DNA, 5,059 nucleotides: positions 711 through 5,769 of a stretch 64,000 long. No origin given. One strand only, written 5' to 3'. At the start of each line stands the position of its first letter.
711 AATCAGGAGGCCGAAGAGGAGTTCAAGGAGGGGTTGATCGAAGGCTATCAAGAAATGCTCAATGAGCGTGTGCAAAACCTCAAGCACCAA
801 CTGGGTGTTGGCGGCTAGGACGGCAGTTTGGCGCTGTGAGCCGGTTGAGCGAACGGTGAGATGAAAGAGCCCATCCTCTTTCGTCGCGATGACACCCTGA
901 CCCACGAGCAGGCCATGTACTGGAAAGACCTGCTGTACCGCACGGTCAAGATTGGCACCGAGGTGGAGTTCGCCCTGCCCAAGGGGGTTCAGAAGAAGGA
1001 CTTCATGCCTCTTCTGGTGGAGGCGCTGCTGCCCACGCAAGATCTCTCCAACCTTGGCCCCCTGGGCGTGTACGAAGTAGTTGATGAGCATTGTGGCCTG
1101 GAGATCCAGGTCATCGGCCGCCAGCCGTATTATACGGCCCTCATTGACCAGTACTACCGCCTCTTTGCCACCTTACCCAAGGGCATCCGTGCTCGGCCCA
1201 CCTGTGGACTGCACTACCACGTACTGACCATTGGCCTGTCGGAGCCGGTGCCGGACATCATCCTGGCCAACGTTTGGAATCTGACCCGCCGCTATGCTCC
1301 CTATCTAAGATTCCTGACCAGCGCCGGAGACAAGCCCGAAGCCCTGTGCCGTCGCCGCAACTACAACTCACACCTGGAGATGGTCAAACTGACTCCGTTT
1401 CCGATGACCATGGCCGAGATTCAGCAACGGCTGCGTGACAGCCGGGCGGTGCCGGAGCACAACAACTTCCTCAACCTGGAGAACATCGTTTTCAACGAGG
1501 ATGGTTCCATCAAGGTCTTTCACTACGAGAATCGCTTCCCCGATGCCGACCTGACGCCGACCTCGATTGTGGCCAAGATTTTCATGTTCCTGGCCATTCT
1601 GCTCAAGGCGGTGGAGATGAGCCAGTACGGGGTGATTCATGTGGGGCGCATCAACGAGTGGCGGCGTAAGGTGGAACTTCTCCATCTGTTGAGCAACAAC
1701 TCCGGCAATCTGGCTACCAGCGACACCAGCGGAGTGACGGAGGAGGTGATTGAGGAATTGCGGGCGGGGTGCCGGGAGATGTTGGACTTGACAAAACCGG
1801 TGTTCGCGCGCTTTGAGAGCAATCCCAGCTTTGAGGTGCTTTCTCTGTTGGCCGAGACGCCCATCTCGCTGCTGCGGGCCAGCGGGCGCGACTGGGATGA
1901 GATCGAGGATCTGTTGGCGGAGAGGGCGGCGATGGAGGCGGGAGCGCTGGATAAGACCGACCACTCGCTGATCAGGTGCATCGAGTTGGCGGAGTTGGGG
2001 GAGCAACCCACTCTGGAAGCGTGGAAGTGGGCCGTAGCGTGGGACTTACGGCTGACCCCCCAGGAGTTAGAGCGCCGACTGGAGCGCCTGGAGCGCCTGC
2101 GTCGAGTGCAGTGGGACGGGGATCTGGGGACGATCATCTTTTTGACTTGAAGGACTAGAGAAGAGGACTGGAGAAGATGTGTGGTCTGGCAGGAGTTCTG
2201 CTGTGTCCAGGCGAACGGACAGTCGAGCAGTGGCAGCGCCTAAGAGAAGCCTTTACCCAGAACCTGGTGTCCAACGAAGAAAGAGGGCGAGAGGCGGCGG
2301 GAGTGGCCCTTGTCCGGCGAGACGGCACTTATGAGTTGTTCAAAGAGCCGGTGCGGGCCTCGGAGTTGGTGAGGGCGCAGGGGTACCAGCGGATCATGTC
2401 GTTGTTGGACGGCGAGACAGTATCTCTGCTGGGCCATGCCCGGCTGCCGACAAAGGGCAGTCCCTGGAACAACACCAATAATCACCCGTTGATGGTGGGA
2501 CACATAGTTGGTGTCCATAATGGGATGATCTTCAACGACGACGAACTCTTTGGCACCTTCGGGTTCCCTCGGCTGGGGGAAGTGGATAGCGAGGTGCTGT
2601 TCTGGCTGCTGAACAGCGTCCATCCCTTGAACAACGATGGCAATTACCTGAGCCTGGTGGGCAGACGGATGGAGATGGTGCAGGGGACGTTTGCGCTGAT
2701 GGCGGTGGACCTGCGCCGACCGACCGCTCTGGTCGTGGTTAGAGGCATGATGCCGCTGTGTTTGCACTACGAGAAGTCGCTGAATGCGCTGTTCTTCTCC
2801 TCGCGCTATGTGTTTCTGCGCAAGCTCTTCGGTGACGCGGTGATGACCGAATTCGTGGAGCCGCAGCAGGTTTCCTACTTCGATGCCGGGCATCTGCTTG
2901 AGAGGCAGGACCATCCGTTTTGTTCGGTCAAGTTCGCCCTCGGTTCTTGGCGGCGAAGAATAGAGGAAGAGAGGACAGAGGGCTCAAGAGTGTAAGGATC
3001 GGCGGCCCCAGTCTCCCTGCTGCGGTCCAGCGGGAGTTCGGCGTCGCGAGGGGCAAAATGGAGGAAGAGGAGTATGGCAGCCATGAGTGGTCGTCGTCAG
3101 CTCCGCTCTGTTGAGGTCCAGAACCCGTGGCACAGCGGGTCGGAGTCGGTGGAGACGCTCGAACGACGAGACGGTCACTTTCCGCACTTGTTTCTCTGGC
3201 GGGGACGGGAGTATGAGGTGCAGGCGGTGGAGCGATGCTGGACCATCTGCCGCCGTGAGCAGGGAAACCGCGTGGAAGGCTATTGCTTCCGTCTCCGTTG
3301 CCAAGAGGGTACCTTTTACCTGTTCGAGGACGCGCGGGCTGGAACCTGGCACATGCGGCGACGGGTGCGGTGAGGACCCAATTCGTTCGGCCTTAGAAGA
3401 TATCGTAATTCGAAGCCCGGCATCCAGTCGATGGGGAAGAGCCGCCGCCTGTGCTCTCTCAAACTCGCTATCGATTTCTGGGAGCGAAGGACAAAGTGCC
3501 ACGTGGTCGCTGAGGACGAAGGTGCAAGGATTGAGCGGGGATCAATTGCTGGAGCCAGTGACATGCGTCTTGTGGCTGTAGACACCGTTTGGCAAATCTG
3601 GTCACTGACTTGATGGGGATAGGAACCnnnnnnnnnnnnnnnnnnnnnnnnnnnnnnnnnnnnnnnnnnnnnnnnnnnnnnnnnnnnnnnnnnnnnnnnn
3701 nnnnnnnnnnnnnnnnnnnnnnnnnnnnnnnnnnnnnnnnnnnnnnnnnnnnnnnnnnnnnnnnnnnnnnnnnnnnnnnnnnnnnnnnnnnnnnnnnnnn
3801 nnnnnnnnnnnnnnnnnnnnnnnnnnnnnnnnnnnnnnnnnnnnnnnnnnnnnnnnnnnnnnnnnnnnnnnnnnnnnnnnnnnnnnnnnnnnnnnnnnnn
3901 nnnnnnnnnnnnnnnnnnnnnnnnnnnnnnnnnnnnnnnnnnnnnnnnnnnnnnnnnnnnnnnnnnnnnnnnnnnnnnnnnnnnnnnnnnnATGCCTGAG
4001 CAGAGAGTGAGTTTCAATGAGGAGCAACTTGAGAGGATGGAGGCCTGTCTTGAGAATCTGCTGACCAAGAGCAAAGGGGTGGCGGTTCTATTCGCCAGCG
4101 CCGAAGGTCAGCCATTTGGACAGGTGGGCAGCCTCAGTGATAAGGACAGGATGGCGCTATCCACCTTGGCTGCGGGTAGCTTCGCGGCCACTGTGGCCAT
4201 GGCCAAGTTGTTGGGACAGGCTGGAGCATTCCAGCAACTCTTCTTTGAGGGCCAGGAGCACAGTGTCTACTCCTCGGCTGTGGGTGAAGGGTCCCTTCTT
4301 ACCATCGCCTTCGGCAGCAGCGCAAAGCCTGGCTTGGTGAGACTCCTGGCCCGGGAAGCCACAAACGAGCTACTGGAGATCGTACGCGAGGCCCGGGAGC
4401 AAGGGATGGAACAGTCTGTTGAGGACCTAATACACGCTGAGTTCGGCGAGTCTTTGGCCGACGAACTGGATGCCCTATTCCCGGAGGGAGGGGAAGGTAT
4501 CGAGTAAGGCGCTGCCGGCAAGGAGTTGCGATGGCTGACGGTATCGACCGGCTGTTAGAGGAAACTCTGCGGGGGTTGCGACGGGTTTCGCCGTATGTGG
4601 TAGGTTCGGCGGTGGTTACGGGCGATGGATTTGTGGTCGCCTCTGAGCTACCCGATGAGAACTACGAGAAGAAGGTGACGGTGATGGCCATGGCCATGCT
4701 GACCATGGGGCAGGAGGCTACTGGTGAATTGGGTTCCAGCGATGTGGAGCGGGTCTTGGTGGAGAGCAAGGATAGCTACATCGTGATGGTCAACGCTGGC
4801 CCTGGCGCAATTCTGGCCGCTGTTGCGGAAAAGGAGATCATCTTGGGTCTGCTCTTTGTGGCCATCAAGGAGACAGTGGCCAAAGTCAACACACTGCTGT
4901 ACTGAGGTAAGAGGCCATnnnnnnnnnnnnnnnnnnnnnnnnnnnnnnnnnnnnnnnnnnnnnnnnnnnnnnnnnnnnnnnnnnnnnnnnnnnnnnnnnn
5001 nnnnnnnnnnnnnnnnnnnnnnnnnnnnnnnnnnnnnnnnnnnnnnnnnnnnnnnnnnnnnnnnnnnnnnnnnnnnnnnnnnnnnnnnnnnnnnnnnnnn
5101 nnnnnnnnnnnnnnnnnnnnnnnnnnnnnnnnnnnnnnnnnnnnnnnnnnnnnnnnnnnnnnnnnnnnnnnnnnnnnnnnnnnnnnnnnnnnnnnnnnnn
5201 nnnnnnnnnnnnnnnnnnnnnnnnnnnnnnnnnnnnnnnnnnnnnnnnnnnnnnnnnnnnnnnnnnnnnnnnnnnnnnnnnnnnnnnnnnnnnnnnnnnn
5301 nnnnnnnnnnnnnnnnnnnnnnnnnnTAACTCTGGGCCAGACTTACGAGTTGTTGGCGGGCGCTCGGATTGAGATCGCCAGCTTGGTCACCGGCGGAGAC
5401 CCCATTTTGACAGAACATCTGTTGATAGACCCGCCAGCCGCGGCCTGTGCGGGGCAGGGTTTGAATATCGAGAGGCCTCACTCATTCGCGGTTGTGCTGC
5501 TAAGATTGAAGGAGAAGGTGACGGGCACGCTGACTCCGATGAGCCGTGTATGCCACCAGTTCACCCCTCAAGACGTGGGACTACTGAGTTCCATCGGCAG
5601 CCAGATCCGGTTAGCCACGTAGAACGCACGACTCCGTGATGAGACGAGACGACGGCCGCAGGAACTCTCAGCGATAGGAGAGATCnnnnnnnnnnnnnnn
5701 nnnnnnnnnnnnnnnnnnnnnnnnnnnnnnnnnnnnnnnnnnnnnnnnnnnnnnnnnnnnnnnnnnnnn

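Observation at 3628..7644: PilZ receptor and three Roadblock/LC7 paralogs co-operonic with a hybrid GAF-PAS histidine kinase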

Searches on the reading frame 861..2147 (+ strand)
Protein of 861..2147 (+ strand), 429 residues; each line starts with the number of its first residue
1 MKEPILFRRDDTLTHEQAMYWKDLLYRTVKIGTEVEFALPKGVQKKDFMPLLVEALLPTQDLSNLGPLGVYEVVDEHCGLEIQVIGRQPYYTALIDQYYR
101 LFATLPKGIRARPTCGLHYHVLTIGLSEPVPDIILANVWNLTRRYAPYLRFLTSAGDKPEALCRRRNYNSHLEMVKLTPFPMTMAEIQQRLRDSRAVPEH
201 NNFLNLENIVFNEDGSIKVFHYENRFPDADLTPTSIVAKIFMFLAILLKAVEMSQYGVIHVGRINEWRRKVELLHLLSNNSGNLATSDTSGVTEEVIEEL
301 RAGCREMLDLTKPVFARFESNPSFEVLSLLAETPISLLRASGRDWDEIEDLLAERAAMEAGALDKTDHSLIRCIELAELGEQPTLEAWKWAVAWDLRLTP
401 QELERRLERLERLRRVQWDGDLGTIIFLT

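Call 14: search_protein_families(library=pfam, proteins=[window:861-2147:+], max_evalue=0.01)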
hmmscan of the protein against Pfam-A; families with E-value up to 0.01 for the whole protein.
window:861-2147:+ (429 aa): 0 families

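Call 71: search_protein_families(library=ncbifam, proteins=[window:861-2147:+], max_evalue=0.001)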
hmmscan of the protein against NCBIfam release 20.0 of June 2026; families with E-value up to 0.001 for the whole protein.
window:861-2147:+ (429 aa): 0 families

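Call 72: search_solved_structures(query=window:861-2147:+, max_evalue=1)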
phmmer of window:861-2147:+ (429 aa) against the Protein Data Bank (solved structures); distinct sequences matched with E-value up to 1: 5.
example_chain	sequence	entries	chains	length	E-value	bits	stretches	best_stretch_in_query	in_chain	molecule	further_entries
4v1a_j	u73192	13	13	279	0.045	16.1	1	215-257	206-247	MITORIBOSOMAL PROTEIN ML46, MRPL46 | Mitochondrial ribosomal protein L46 | 39S ribosomal protein L46, mitochondrial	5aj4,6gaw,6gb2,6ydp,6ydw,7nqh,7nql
4riz_A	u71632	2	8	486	0.31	13.4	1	58-123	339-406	Pyridoxal-dependent decarboxylase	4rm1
4rit_B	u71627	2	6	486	0.35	13.2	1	58-123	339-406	Pyridoxal-dependent decarboxylase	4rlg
4rj0_B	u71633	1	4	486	0.36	13.1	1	58-123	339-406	Pyridoxal-dependent decarboxylase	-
6nu2_e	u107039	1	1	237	0.77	12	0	215-257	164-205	39S ribosomal protein L46, mitochondrial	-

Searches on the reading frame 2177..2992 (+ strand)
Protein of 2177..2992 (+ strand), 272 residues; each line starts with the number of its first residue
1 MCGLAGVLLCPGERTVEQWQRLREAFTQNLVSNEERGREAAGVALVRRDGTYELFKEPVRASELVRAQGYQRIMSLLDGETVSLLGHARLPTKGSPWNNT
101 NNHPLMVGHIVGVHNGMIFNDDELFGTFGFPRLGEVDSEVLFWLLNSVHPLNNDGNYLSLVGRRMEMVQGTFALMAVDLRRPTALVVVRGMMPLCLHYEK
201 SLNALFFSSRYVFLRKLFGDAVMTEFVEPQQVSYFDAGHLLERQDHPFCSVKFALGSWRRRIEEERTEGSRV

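Call 14: search_protein_families(library=pfam, proteins=[window:2177-2992:+], max_evalue=0.01)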
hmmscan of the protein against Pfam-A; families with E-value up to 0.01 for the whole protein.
window:2177-2992:+ (272 aa): 2 families
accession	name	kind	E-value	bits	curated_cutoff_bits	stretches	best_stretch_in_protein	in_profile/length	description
PF13522.11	GATase_6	-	2.3e-12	47.5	27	1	82-205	11-125/130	Glutamine amidotransferase domain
PF13537.11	GATase_7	-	8.7e-06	26.2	25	1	100-214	11-121/123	Glutamine amidotransferase domain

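Call 71: search_protein_families(library=ncbifam, proteins=[window:2177-2992:+], max_evalue=0.001)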
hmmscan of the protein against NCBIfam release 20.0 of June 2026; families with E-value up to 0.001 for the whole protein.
window:2177-2992:+ (272 aa): 3 families
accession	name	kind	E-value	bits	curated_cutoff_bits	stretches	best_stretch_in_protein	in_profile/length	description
NF001484.0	PRK00331.1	subfamily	2e-17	62.8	381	1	1-203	1-189/601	isomerizing glutamine--fructose-6-phosphate transaminase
TIGR01135.1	glmS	equivalog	4.5e-14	51.9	418.05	1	25-202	15-187/607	glutamine--fructose-6-phosphate transaminase (isomerizing)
TIGR01134.1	purF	equivalog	8e-10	38.6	350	1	29-215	19-200/432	amidophosphoribosyltransferase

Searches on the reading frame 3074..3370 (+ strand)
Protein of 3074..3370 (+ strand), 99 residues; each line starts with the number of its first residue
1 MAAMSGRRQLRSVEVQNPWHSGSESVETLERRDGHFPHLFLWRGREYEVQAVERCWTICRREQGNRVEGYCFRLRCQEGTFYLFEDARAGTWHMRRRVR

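Call 14: search_protein_families(library=pfam, proteins=[window:3074-3370:+], max_evalue=0.01)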
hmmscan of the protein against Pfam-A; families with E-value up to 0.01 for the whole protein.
window:3074-3370:+ (99 aa): 1 family
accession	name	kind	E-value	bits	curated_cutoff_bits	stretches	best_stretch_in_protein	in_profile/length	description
PF20114.4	DUF6504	-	3.1e-06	27.8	24.2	1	27-85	17-81/103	Domain of unknown function (DUF6504)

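Call 71: search_protein_families(library=ncbifam, proteins=[window:3074-3370:+], max_evalue=0.001)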
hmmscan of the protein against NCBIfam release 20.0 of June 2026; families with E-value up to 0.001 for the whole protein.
window:3074-3370:+ (99 aa): 0 families

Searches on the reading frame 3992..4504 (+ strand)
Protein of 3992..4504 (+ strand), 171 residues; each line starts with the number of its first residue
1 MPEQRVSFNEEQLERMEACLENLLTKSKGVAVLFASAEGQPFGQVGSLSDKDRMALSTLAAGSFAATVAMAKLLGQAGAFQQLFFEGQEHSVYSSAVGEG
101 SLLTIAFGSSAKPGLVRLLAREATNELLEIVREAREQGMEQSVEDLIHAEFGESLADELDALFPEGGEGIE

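Call 5: search_protein_families(library=pfam, proteins=[window:3992-4504:+], max_evalue=0.01)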
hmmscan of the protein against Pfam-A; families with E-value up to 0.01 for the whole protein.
window:3992-4504:+ (171 aa): 1 family
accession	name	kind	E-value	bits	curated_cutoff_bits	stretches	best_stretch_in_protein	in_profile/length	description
PF03259.23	Robl_LC7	-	2.8e-09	37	23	1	24-106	9-90/91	Roadblock/LC7 domain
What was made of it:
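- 3992..4507 (+): Rbl1: MglB-like Roadblock protein (171 aa); its start overlaps the PilZ stop (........). Robl_LC7, E 3e-9 (call 5).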

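Call 9: search_protein_families(library=ncbifam, proteins=[window:3992-4504:+], max_evalue=0.01)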
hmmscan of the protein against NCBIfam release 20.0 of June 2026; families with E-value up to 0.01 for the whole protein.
window:3992-4504:+ (171 aa): 1 family
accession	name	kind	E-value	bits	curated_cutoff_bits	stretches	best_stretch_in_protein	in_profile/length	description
NF052242.1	GTPaseActivMglBThm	equivalog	1.8e-14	54.1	200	1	5-159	5-156/161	GTPase-activating protein MglB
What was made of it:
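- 3992..4507 (+): NCBIfam MglB model 54 bits, below the 200-bit cut-off (call 9).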

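Call 35: search_solved_structures(query=window:3992-4504:+, max_evalue=1)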
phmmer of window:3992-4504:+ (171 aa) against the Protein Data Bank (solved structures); distinct sequences matched with E-value up to 1: 10.
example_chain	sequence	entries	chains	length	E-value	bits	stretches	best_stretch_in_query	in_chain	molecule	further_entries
6izw_B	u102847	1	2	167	2.8e-15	59.9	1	6-167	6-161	Gliding motility protein MglB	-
6h5b_B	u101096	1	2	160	4e-14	56.2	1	6-164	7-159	MglB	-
6hjm_A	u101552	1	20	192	8e-14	55.2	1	9-163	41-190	MglB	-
1j3w_A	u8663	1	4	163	6.9e-11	45.7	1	55-159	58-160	Giding protein-mglB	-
3t1r_A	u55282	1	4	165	6.7e-10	42.5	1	55-159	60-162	Gliding protein MglB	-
3t1s_A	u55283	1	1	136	4.4e-09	39.8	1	55-134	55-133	Gliding protein MglB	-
3t1x_A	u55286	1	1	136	1.2e-08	38.4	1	55-134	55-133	Gliding protein MglB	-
3t12_B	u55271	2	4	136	2.1e-08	37.6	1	55-134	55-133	Gliding protein MglB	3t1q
7f8m_A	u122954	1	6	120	0.011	19.1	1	35-130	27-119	Robl_LC7 domain-containing protein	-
9jue_D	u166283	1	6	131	0.032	17.6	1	36-131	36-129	Roadblock/LC7 domain protein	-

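Call 54: search_solved_structures(query=window:3992-4504:+, max_evalue=1e-8, show_alignments=4)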
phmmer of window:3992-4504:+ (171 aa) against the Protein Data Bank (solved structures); distinct sequences matched with E-value up to 1e-8: 6.
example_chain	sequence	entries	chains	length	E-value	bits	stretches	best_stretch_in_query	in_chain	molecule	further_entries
6izw_B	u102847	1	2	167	2.8e-15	59.9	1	6-167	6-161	Gliding motility protein MglB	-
6h5b_B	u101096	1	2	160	4e-14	56.2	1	6-164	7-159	MglB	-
6hjm_A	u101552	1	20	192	8e-14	55.2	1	9-163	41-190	MglB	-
1j3w_A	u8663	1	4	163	6.9e-11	45.7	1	55-159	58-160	Giding protein-mglB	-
3t1r_A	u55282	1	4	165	6.7e-10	42.5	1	55-159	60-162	Gliding protein MglB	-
3t1s_A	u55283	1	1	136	4.4e-09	39.8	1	55-134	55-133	Gliding protein MglB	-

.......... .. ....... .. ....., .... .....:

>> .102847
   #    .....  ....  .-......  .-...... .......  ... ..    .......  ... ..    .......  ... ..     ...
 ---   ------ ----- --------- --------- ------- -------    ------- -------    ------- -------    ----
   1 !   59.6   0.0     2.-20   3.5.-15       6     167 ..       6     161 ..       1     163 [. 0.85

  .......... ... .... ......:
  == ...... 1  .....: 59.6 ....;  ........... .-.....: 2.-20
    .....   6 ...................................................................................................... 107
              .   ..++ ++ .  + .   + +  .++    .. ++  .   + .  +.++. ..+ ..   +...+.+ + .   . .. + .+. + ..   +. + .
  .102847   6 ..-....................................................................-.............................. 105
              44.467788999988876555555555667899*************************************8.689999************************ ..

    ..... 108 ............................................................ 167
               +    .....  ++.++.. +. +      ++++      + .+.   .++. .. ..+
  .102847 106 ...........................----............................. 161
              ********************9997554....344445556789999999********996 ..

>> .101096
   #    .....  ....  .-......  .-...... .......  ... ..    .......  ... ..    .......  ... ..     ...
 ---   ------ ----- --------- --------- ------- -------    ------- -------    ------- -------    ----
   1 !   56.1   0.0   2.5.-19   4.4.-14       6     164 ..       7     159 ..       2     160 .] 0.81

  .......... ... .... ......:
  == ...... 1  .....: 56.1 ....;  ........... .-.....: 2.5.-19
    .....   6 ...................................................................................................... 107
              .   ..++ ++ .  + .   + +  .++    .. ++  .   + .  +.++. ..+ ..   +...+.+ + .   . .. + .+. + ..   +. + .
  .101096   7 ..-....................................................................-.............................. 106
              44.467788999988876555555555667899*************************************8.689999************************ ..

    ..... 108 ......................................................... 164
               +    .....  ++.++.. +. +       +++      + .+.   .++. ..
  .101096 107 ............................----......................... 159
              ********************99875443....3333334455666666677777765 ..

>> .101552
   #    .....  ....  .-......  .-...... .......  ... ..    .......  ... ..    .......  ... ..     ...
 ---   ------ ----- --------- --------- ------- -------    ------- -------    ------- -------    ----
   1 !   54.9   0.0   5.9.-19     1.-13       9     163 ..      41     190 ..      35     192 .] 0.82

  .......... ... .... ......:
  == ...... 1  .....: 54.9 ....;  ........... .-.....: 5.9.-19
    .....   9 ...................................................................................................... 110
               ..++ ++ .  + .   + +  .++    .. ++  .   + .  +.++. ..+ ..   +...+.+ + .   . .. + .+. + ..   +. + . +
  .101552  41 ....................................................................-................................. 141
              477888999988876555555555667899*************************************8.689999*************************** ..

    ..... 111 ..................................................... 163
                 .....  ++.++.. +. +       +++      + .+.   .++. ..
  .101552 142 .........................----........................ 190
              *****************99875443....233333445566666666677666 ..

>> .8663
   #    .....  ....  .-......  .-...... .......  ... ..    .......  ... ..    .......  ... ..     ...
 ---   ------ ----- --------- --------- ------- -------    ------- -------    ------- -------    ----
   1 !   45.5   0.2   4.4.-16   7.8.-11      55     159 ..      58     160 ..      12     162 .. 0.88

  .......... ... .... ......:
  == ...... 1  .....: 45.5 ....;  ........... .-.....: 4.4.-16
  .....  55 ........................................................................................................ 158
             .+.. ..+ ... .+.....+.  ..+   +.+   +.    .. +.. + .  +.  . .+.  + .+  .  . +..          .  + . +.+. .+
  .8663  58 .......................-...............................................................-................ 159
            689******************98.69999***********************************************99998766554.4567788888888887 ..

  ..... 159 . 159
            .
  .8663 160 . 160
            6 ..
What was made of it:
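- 3992..4507 (+): Full-length alignment to M. xanthus MglB (6izw_B residues 6-161, E 3e-15), including the C-terminal acidic helix (call 54).
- On MglB (GAP of MglA), tested on Rbl1: Residues 6-167 align to 6-161 of 6izw_B, E 3e-15 (call 54).
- It aligns end to end with M. xanthus MglB, including the C-terminal helix (call 54).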

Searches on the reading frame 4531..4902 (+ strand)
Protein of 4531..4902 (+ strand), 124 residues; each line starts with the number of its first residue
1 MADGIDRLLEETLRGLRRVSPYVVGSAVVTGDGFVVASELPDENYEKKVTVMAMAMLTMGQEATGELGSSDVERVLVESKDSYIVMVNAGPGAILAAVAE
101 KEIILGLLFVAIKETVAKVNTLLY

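Call 5: search_protein_families(library=pfam, proteins=[window:4531-4902:+], max_evalue=0.01)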
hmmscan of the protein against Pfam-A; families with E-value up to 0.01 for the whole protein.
window:4531-4902:+ (124 aa): 1 family
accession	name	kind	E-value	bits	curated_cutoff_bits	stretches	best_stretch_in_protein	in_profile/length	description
PF03259.23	Robl_LC7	-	4.8e-14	52.3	23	1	11-98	4-90/91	Roadblock/LC7 domain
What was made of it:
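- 4531..4905 (+): Rbl2: classical short Roadblock/LC7 protein (124 aa). Robl_LC7, E 5e-14 (call 5).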

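Call 9: search_protein_families(library=ncbifam, proteins=[window:4531-4902:+], max_evalue=0.01)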
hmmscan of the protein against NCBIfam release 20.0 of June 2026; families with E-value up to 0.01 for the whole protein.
window:4531-4902:+ (124 aa): 1 family
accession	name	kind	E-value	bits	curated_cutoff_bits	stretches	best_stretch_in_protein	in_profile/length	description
NF006206.0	PRK08330.1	equivalog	0.0014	18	311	1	24-112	123-203/243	biotin--protein ligase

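Call 36: search_solved_structures(query=window:4531-4902:+, max_evalue=1)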
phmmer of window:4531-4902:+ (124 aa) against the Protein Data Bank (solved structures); distinct sequences matched with E-value up to 1: 7.
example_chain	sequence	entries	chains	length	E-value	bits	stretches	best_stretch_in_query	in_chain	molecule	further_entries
7f8m_A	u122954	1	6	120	1.4e-13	54.3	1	4-114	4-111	Robl_LC7 domain-containing protein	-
9jue_D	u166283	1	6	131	7e-10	42.4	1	23-121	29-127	Roadblock/LC7 domain protein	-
3kye_A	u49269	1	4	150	0.00076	23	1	13-109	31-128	Roadblock/LC7 domain, Robl_LC7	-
3leq_A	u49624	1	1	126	0.0011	22.5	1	9-119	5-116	uncharacterized protein cvnB5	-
9hef_A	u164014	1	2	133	0.0038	20.7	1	16-108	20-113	Serine protease inhibitor Rv3364c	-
7yh1_D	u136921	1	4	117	0.02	18.4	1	9-118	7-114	Roadblock/LC7 domain protein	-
8vht_A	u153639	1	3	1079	0.89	13.1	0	39-78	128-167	Cellulose synthase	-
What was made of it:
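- Closest known: Actinobacterial conservon. Same: Rbl2 weakly resembles CvnB5 (3leq, E 1e-3; call 36).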

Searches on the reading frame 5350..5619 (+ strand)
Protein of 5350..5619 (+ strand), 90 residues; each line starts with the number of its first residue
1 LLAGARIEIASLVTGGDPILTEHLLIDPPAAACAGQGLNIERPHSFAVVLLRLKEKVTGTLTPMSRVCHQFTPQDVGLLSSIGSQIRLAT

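Call 5: search_protein_families(library=pfam, proteins=[window:5350-5619:+], max_evalue=0.01)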
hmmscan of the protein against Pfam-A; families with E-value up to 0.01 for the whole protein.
window:5350-5619:+ (90 aa): 2 families
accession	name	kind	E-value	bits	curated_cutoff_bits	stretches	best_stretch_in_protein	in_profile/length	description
PF13185.12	GAF_2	-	0.00086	20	28.6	1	18-89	66-134/136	GAF domain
PF01590.32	GAF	-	0.0013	19.7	22.4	1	16-89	62-132/133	GAF domain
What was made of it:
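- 5330..5685 (+): Relic of the 5' part of a longer kinase gene: C-terminal half of a GAF domain with an in-frame TAG at 5620-5622. Sub-threshold GAF match to profile positions 62-132 only (call 5).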
